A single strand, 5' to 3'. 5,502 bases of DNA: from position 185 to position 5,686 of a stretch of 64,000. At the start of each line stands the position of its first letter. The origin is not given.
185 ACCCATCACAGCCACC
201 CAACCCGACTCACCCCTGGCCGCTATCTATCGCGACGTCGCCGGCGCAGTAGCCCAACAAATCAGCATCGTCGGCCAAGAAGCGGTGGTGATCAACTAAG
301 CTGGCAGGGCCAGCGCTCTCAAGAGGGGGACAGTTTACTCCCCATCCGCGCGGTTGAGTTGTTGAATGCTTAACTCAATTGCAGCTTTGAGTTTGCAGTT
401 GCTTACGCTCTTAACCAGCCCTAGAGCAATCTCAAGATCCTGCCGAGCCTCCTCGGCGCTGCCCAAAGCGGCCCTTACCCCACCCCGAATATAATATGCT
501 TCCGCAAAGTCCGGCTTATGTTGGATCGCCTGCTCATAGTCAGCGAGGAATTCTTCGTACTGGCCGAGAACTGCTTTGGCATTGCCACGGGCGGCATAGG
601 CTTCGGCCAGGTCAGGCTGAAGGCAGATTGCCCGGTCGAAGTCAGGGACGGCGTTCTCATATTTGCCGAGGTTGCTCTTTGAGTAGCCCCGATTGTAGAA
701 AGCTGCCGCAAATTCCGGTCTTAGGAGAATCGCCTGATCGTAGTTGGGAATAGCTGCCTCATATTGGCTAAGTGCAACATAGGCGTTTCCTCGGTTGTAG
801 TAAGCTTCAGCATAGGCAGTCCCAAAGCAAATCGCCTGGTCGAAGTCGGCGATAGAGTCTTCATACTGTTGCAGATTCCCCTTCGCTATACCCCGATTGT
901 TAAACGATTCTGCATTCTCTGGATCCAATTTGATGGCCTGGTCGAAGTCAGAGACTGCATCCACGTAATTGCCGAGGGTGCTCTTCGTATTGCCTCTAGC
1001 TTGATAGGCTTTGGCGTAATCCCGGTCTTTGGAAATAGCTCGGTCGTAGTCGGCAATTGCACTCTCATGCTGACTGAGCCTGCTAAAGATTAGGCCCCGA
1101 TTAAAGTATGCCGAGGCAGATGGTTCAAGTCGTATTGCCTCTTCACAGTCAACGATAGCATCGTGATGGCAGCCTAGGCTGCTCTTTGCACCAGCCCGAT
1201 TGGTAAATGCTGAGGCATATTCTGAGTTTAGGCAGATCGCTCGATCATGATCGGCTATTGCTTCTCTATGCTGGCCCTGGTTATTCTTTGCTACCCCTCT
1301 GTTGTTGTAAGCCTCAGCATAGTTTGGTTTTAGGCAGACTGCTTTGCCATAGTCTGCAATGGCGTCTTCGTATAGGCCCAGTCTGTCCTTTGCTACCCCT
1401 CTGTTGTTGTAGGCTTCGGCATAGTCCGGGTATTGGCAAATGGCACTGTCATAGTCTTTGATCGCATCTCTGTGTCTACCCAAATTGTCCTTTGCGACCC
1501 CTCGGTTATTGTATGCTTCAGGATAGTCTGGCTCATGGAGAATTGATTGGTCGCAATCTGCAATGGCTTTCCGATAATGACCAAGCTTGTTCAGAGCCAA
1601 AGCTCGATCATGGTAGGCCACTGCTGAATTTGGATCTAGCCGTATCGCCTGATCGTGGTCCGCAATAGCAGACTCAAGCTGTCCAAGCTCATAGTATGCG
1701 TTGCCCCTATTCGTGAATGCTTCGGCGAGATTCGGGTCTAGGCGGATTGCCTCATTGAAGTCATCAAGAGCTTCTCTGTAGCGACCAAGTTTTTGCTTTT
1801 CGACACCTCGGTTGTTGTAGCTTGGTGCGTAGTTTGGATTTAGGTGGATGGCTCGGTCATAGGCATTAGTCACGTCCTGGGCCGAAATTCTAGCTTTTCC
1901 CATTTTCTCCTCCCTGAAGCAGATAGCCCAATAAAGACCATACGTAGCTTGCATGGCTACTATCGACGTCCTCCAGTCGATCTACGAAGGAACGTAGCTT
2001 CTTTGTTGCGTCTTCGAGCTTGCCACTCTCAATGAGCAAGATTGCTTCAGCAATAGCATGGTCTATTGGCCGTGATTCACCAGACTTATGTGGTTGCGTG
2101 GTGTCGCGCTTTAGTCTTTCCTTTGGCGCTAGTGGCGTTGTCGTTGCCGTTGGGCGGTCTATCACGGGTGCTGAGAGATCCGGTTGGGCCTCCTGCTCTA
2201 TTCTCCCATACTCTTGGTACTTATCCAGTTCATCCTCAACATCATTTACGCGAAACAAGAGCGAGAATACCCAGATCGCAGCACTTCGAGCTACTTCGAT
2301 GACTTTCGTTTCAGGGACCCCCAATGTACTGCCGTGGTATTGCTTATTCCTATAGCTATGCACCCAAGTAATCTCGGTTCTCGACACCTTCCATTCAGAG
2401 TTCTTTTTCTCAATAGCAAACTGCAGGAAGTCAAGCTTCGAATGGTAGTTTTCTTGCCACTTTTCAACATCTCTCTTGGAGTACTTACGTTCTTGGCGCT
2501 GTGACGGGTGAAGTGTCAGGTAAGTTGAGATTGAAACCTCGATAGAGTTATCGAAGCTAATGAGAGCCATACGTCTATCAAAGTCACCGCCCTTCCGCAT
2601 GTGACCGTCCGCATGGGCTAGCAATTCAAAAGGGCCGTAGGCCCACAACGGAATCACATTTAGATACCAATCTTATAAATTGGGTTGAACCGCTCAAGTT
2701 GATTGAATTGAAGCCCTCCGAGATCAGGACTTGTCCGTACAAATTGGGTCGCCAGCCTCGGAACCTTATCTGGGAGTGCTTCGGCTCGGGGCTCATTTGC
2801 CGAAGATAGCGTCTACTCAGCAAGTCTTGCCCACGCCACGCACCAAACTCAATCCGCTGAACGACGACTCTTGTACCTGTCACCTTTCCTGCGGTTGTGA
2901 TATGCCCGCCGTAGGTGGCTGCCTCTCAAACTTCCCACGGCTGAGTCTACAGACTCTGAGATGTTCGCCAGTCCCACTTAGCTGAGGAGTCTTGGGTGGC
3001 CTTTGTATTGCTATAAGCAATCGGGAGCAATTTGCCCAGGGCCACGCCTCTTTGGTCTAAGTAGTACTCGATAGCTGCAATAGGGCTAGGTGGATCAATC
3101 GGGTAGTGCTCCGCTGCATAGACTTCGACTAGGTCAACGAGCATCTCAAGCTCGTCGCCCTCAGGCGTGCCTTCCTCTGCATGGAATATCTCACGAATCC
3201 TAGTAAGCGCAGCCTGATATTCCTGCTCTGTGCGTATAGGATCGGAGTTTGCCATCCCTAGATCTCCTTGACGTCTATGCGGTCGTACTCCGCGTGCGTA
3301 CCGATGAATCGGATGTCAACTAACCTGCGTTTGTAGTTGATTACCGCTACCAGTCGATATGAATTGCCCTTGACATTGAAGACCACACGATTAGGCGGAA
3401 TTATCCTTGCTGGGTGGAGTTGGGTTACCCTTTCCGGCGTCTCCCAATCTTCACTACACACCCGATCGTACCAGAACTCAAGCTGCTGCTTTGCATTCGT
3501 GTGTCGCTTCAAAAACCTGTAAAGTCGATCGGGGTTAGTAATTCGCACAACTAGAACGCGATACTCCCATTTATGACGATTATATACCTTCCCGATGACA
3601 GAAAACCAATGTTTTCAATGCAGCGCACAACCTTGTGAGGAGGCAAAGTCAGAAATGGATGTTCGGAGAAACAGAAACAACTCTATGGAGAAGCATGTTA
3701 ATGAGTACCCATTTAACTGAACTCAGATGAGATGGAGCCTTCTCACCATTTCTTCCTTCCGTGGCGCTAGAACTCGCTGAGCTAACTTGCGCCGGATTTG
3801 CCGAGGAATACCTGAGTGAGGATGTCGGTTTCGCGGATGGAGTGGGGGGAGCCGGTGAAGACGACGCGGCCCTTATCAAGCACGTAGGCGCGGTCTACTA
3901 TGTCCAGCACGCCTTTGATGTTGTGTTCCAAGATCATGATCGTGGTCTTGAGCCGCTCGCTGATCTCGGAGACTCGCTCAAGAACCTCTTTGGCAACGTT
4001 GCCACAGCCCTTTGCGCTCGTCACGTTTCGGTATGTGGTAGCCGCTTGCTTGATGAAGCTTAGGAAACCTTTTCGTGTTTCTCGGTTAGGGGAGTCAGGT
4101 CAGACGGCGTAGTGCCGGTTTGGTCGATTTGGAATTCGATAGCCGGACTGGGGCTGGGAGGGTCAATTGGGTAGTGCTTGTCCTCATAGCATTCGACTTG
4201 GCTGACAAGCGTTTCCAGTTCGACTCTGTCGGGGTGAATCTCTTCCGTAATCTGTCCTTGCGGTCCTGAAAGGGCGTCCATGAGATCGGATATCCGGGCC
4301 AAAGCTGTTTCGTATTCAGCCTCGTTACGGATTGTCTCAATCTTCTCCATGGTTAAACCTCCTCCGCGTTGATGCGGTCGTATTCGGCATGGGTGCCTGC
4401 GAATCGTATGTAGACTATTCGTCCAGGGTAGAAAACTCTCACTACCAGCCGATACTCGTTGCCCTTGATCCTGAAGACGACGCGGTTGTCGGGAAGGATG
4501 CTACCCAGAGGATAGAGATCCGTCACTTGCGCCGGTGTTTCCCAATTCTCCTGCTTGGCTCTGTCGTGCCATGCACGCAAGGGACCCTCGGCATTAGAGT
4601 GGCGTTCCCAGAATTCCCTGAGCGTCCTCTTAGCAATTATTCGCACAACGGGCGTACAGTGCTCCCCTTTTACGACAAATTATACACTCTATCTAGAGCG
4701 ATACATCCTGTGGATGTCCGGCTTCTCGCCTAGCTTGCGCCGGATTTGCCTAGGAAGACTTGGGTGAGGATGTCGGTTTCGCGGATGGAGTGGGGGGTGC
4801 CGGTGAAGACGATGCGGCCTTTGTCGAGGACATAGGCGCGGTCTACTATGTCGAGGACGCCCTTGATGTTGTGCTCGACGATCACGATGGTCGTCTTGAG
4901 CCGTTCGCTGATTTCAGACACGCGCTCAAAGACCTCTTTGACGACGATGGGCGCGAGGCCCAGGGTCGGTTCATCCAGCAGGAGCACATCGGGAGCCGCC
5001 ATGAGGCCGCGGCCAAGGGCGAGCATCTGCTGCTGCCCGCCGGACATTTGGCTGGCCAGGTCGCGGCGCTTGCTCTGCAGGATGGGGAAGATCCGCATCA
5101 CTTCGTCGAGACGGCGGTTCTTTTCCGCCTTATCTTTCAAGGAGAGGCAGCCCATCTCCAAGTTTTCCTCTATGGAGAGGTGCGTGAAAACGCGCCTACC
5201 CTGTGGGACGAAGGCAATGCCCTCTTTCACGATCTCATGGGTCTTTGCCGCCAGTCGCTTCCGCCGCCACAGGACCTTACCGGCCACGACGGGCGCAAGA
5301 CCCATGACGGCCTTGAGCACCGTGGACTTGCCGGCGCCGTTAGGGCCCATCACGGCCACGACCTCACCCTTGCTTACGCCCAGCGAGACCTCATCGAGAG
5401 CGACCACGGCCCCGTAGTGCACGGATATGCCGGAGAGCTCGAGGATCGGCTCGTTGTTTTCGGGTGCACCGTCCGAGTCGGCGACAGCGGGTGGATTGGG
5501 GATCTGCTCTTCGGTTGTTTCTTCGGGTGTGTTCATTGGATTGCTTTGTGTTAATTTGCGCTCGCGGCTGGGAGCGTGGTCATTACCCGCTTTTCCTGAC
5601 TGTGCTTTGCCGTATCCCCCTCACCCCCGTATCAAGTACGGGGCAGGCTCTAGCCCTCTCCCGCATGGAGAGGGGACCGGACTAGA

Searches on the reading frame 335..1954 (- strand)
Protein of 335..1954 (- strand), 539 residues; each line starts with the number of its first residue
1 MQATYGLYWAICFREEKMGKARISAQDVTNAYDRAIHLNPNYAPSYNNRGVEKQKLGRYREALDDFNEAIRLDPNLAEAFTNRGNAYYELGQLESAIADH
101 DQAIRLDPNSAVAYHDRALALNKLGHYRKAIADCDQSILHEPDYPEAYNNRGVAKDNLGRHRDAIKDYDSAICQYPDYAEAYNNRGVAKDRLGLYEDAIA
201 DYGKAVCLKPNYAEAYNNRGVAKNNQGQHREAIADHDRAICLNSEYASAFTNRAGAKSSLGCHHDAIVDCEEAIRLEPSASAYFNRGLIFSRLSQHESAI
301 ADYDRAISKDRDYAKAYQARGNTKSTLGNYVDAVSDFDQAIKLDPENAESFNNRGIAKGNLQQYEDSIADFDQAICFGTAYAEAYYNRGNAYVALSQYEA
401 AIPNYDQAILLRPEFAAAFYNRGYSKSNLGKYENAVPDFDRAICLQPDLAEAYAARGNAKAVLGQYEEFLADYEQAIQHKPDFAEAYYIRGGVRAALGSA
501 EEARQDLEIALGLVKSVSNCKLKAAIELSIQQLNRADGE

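Call 27: search_protein_families(library=padloc, proteins=[window:335-1954:-], max_evalue=0.00001)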
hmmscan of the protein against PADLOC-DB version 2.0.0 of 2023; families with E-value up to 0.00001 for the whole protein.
window:335-1954:- (539 aa): 2 families
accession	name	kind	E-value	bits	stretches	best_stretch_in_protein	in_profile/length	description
PDLC02907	TPR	-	8.6e-11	39.1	0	276-351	610-684/864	-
PDLC01101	PrimPol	-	7e-07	26.3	0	265-353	19-106/490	adaptation polymerase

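Call 59: search_protein_families(library=pfam, proteins=[window:335-1954:-], max_evalue=0.01)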
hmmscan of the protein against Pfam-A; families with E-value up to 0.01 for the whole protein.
window:335-1954:- (539 aa): 21 families
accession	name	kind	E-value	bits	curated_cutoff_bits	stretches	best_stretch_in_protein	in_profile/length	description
PF00515.34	TPR_1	-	4.9e-101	327.3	27.8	13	77-109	1-33/34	Tetratricopeptide repeat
PF13414.12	TPR_11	-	2.2e-81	267.7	26.8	11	55-91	6-42/42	TPR repeat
PF13181.12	TPR_8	-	1.2e-61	200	25.7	7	382-414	1-33/34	Tetratricopeptide repeat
PF07719.23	TPR_2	-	3.1e-61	198.9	27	6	45-75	3-33/34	Tetratricopeptide repeat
PF13431.12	TPR_17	-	1.4e-59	193.9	24.4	6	66-97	2-33/34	Tetratricopeptide repeat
PF13371.12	TPR_9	-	9.5e-42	141.3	35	6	390-456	3-69/73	Tetratricopeptide repeat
PF13432.12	TPR_16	-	2.4e-41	140.2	32.7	7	50-111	4-65/65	Tetratricopeptide repeat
PF13424.12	TPR_12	-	5.2e-32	110.3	30.1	4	11-73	12-75/77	Tetratricopeptide repeat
PF13428.12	TPR_14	-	4e-24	83.1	23.5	0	79-117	3-41/44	Tetratricopeptide repeat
PF13374.12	TPR_10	-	8.5e-22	76.9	27.5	0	77-105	2-30/42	Tetratricopeptide repeat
PF14559.12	TPR_19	-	2e-15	57.3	25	1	57-98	5-46/68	Tetratricopeptide repeat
PF13174.12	TPR_6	-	7.9e-11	42.3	26.3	0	78-110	1-33/33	Tetratricopeptide repeat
PF03704.23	BTAD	-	1.8e-10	41.8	22.1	0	102-171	53-122/146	Bacterial transcriptional activator domain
PF01239.28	PPTA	-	7.8e-09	35.2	29.5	0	335-355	6-26/32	Protein prenyltransferase alpha subunit repeat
PF12569.14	NatA_aux_su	-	3.3e-07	30.1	33.3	0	55-107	204-256/515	N-terminal acetyltransferase A, auxiliary subunit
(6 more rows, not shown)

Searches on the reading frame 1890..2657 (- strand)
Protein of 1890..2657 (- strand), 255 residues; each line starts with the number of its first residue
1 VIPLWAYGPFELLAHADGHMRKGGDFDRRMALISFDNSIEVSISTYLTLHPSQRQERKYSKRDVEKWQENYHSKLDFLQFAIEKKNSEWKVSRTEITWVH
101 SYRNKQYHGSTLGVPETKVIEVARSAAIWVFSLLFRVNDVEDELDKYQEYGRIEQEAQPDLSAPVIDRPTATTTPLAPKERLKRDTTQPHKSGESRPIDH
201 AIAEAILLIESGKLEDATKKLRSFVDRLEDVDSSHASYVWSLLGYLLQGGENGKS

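Call 27: search_protein_families(library=padloc, proteins=[window:1890-2657:-], max_evalue=0.00001)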
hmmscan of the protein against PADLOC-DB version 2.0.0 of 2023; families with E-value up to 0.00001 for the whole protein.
window:1890-2657:- (255 aa): 0 families

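Call 59: search_protein_families(library=pfam, proteins=[window:1890-2657:-], max_evalue=0.01)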
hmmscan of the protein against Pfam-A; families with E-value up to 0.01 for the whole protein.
window:1890-2657:- (255 aa): 1 family
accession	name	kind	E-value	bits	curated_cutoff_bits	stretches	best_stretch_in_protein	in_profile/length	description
PF15397.11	DUF4618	-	0.0017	18.3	34.9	1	48-107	56-115/258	Domain of unknown function (DUF4618)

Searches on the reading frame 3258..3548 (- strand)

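Call 59: search_protein_families(library=pfam, proteins=[window:3258-3548:-], max_evalue=0.01)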
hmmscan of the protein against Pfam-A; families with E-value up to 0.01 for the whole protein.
window:3258-3548:- (96 aa): 1 family
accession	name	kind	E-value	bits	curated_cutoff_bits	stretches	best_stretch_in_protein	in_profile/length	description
PF09907.15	HigB_toxin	-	3.8e-24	85.2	27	1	19-91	1-74/74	HigB_toxin, RelE-like toxic component of a toxin-antitoxin system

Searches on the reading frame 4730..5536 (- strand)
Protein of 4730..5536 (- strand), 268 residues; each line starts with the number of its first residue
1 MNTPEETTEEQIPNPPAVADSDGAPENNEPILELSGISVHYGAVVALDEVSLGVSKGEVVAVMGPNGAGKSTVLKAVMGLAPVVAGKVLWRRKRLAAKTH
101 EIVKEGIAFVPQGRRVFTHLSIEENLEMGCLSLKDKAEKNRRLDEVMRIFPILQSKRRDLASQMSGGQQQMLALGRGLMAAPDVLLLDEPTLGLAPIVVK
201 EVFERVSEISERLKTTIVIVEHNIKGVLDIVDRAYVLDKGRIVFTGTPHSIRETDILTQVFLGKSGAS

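Call 20: search_protein_families(library=pfam, proteins=[window:4730-5536:-], max_evalue=0.001)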
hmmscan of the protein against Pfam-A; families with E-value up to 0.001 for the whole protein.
window:4730-5536:- (268 aa): 5 families
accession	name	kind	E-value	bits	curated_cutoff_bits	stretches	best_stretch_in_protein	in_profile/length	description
PF00005.33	ABC_tran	-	7.7e-33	114.4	25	1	47-191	1-136/137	ABC transporter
PF13304.12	AAA_21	-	1.2e-11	45.7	27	2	60-145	2-96/304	AAA domain, putative AbiEii toxin, Type IV TA system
PF25199.1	nSTAND_NTPase5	-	0.00035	20.8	34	1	55-100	39-85/145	Novel STAND NTPase 5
PF02463.25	SMC_N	-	0.00046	20.1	40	0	58-79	25-49/220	RecF/RecN/SMC N terminal domain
PF13555.12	AAA_29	-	0.00055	20.1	27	0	54-78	19-43/61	P-loop containing region of AAA domain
